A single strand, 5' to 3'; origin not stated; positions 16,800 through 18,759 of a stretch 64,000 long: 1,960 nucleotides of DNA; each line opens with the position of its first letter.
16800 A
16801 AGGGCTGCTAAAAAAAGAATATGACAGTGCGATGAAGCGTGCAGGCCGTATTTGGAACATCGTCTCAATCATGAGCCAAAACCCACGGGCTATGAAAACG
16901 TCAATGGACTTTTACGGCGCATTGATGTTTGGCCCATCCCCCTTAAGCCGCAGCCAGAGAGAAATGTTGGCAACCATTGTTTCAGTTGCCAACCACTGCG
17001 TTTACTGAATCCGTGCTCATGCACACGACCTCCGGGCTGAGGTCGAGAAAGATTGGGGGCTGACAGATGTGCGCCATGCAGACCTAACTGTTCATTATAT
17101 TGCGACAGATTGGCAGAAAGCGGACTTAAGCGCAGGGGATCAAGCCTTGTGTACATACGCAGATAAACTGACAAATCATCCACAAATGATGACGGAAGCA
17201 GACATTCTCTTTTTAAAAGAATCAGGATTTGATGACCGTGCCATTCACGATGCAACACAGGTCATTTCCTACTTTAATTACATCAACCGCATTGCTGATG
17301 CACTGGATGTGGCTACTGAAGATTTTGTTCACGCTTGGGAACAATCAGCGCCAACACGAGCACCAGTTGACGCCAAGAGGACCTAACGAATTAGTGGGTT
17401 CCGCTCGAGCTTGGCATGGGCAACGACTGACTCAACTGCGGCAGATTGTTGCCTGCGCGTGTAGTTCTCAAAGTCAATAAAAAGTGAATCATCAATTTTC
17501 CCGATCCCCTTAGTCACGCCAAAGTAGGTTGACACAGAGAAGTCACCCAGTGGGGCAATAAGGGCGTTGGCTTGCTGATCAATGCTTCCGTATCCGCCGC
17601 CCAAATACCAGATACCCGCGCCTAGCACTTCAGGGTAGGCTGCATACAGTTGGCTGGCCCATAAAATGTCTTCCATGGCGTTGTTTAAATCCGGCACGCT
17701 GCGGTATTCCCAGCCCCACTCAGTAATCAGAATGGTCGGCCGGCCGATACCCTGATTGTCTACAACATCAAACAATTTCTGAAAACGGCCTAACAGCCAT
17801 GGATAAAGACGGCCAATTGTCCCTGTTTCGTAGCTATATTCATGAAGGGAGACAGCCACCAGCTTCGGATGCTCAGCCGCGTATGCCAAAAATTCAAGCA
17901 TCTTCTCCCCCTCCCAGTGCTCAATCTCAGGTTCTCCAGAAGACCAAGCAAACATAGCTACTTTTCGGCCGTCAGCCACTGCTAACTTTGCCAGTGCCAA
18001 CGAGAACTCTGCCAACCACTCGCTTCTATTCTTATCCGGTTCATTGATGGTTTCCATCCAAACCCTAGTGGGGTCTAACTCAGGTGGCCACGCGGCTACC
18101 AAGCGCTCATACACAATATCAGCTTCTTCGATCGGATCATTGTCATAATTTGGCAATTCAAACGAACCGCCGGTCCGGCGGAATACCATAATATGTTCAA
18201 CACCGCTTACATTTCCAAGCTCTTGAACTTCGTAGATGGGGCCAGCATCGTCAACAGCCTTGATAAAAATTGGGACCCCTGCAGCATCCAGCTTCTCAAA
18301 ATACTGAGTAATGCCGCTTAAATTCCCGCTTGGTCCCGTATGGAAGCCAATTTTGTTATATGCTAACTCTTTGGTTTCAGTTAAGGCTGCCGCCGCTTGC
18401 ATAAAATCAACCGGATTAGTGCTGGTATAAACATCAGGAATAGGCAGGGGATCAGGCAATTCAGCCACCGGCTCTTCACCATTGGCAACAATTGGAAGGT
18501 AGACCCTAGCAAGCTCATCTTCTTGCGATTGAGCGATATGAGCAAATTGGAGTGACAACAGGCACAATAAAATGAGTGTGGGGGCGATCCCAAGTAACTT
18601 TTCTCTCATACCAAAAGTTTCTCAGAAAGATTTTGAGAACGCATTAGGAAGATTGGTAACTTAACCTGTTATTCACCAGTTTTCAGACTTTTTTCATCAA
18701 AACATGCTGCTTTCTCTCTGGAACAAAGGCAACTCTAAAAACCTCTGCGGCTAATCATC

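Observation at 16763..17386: In-frame UGA at the CxxC redox motif of an AhpD-like protein: predicted selenoprotein split into two ORFs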

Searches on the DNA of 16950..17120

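Call 31: search_rna_families(source=window, start=16950, end=17120, threshold=evalue, max_evalue=10)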
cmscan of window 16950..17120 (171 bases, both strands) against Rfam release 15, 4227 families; matches with E-value up to 10: 1.
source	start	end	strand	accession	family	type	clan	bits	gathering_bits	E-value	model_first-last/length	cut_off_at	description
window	16956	16986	+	RF03884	mir-725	Gene; miRNA;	-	14.3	76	1.9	1-56/56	no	mir-725 microRNA precursor family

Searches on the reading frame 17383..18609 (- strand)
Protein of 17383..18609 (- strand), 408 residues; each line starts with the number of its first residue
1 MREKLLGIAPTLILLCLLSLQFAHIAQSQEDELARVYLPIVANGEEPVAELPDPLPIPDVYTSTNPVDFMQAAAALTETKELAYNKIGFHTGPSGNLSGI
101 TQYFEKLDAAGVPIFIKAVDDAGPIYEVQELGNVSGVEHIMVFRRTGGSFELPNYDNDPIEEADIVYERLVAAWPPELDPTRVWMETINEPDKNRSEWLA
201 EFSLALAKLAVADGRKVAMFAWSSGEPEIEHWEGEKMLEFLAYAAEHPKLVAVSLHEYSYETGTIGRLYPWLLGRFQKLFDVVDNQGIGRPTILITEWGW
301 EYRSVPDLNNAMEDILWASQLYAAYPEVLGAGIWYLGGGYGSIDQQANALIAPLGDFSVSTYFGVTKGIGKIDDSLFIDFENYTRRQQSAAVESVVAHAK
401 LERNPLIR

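Call 18: search_protein_families(library=ncbifam, proteins=[window:17383-18609:-], max_evalue=0.00001)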
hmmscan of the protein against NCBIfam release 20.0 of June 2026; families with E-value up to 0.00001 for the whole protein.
window:17383-18609:- (408 aa): 0 families

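Call 38: find_encoding_contigs(protein=window:17383-18609:-, flank=10000, max_places=3)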
Protein window:17383-18609:- (408 aa): no gene with exactly this product is on record in the collection.
